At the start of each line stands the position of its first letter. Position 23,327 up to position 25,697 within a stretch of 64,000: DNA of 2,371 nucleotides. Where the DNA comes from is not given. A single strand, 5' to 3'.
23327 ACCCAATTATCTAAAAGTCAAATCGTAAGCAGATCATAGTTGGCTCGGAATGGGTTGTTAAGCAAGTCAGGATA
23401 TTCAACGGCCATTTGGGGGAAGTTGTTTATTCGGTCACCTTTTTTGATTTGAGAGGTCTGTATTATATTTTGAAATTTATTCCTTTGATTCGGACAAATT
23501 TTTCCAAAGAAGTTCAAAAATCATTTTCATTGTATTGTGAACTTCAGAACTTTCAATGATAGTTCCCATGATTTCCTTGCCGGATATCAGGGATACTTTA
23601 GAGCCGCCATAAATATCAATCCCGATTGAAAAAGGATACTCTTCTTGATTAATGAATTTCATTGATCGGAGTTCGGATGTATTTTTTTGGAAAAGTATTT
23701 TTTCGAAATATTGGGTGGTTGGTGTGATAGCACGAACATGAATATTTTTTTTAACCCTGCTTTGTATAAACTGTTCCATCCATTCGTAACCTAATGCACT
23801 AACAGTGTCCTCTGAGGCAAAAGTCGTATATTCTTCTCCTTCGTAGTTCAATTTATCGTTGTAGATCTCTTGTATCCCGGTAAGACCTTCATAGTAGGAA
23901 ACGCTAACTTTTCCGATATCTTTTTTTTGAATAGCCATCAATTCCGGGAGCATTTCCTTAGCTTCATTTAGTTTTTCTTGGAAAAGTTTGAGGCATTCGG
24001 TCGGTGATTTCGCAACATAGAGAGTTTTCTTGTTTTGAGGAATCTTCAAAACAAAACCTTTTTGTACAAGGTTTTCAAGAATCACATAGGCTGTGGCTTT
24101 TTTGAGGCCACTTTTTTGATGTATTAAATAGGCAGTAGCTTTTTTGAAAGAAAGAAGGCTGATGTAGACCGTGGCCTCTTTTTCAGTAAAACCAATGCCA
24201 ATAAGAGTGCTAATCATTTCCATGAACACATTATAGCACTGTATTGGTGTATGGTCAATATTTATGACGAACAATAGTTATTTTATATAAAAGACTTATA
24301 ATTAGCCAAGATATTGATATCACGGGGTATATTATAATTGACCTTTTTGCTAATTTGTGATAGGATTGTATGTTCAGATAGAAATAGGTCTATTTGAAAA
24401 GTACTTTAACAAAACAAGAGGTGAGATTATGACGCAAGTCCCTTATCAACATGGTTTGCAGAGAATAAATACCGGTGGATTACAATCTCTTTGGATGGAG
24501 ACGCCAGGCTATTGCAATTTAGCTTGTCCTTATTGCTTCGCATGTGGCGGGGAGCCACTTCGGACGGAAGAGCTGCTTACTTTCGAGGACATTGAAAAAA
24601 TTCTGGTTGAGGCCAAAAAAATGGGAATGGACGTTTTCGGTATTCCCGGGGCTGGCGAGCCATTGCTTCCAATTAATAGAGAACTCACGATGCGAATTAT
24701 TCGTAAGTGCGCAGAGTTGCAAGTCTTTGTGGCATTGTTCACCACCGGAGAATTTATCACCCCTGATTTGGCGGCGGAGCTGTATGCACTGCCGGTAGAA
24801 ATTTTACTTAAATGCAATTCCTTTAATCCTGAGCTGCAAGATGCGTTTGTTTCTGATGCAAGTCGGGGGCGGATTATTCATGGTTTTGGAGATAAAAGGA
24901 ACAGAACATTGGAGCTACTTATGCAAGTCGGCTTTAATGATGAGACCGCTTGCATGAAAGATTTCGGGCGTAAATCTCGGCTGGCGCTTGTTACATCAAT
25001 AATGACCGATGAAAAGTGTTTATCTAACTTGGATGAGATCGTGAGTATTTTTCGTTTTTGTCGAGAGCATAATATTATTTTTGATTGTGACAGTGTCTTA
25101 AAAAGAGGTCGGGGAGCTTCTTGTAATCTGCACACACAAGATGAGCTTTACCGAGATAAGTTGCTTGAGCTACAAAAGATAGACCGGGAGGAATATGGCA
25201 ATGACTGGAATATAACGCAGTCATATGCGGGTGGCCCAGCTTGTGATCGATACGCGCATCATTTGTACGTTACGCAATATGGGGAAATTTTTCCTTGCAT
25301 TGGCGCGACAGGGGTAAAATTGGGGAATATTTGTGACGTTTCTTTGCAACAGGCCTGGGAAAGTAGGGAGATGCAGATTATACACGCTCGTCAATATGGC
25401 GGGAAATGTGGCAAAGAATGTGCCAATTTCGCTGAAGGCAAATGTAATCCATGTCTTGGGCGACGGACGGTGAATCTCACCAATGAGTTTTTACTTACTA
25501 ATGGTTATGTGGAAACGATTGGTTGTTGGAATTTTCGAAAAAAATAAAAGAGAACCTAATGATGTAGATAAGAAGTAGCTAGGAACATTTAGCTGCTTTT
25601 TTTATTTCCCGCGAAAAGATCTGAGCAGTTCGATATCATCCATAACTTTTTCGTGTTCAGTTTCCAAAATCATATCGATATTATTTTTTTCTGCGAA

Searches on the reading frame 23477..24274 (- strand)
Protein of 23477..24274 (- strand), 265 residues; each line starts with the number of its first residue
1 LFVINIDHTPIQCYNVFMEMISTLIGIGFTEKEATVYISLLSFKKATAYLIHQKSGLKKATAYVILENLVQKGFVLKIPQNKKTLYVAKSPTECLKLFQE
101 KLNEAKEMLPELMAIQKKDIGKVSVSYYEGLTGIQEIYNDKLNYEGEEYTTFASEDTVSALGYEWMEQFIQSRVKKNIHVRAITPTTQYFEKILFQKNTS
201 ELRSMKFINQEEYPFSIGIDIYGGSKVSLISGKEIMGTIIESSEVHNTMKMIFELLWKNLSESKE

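Call 9: search_protein_families(library=pfam, proteins=[window:23477-24274:-], max_evalue=0.01)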
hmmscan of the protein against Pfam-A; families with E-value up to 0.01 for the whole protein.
window:23477-24274:- (265 aa): 3 families
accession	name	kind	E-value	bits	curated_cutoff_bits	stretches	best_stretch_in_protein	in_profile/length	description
PF01978.25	TrmB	-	3.4e-16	59.3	25.6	1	27-91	4-67/68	Sugar-specific transcriptional regulator TrmB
PF03965.22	Penicillinase_R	-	0.00085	20.1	22.6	1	30-91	2-67/115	Penicillinase repressor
PF09339.16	HTH_IclR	-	0.0039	17.4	22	0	51-75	24-48/52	IclR helix-turn-helix domain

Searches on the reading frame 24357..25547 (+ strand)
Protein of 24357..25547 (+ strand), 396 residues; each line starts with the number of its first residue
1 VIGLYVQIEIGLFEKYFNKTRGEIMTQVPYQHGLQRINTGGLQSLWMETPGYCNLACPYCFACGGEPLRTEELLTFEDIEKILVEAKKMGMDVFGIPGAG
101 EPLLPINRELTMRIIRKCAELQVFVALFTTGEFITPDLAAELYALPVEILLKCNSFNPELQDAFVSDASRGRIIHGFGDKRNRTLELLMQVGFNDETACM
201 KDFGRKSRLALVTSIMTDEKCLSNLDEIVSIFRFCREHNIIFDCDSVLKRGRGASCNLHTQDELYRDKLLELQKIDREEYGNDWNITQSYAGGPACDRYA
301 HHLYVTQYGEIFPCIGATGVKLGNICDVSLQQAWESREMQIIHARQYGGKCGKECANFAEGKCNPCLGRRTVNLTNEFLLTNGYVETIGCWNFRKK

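Call 9: search_protein_families(library=pfam, proteins=[window:24357-25547:+], max_evalue=0.01)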
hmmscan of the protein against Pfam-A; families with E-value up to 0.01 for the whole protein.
window:24357-25547:+ (396 aa): 3 families
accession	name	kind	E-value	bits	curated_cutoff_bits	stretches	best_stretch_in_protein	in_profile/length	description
PF04055.27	Radical_SAM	-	2.8e-09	37.8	29.5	1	50-169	4-125/166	Radical SAM superfamily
PF13186.11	SPASM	-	1.3e-06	29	21.5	1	296-355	1-66/67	Iron-sulfur cluster-binding domain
PF13353.11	Fer4_12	-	3.7e-05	24.5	22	1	52-123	14-82/137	4Fe-4S single cluster domain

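Call 73: search_protein_families(library=ncbifam, proteins=[window:24429-25547:+], max_evalue=0.01)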
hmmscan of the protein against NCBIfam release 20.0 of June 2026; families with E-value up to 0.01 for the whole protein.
window:24429-25547:+ (372 aa): 28 families (the best 25 are shown)
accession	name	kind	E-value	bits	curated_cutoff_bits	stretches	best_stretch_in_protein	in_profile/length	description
TIGR04055.1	rSAM_NirJ2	equivalog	5e-10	39.4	500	1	25-157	6-134/326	putative heme d1 biosynthesis radical SAM protein NirJ2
TIGR04545.1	rSAM_ahbD_hemeb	equivalog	1.4e-09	37.9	500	2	28-120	9-96/339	heme b synthase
TIGR02668.1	moaA_archaeal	equivalog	3.1e-09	36.2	325.25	1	20-118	11-104/303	GTP 3',8-cyclase MoaA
NF050035.1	rSAM_WgK_link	exception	6.4e-09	35.3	650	1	28-153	18-140/367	radical SAM/SPASM peptide maturase WgkB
TIGR04317.1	W_rSAM_matur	equivalog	2.8e-08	33.3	380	1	18-124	3-104/349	tungsten cofactor oxidoreductase radical SAM maturase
NF001199.0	PRK00164.2-1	equivalog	5.9e-08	32.2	231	1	20-119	13-107/308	GTP 3',8-cyclase MoaA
TIGR02109.1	PQQ_syn_pqqE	equivalog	8.2e-08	31.6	381.35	1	23-118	11-101/358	pyrroloquinoline quinone biosynthesis protein PqqE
NF049973.1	radical_Rv1681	equivalog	1.7e-07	30.5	380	1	20-152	73-202/326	Rv1681 family radical SAM protein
TIGR02666.1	moaA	equivalog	6.7e-07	28.6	284.05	1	29-107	20-100/336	GTP 3',8-cyclase MoaA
TIGR04053.2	TIGR04053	equivalog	1.9e-06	27.4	395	0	22-123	12-110/366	TIGR04053 family radical SAM/SPASM domain-containing protein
NF045574.1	sacti_mat_StsB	exception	4.3e-06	25.8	625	1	20-331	97-382/466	StsB family radical SAM/SPASM domain sactipeptide maturase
NF040899.1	ryptide_rSAM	equivalog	5.4e-06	25.4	600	1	28-110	107-193/464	radical SAM/SPASM ryptide class RiPP maturase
NF038283.1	viperin_w_prok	equivalog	3.6e-05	23.1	180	1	29-136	12-121/281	viperin family antiviral radical SAM protein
TIGR04311.1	rSAM_Geo_metal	subfamily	5.2e-05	22.5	400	1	21-141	5-124/423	radical SAM/SPASM family putative metalloenzyme maturase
TIGR03974.1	rSAM_six_Cys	equivalog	5.2e-05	22.3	425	0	18-79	96-160/451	thioether cross-link-forming SCIFF peptide maturase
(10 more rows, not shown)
